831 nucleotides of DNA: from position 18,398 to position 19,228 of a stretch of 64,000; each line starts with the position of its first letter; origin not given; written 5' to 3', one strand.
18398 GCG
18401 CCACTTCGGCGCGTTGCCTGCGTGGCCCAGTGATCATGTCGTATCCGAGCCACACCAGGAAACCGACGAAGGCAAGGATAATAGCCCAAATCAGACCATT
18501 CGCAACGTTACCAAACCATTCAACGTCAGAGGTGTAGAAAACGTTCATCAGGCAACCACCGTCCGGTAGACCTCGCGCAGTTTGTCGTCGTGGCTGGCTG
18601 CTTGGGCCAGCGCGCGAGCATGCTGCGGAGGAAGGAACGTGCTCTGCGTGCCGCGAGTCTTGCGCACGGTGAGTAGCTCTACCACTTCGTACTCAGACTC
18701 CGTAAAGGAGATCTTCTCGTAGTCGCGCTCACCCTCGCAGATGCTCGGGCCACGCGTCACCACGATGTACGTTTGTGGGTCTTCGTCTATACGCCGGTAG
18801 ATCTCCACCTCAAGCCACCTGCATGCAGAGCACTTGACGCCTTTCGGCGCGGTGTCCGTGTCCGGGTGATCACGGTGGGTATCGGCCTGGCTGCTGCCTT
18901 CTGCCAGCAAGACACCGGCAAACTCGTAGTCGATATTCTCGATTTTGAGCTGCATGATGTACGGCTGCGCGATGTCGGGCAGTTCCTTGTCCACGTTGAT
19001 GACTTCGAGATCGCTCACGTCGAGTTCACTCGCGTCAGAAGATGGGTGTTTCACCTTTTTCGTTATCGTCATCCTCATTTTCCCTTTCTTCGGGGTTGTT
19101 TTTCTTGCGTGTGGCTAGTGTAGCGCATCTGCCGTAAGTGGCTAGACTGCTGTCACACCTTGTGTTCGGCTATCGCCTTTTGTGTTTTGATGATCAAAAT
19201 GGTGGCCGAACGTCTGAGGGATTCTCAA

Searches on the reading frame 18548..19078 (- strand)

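Call 9: search_protein_families(library=pfam, proteins=[window:18548-19078:-], max_evalue=0.01)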
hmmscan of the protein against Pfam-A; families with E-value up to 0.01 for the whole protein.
window:18548-19078:- (176 aa): 1 family
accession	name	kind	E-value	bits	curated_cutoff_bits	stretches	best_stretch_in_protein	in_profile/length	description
PF11938.13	DUF3456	-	0.0058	17.5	21.1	1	82-136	1-56/150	TLR4 regulator and MIR-interacting MSAP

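Call 11: search_protein_families(library=phrogs, proteins=[window:18548-19078:-], max_evalue=0.01)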
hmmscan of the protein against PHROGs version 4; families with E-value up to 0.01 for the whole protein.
window:18548-19078:- (176 aa): 0 families
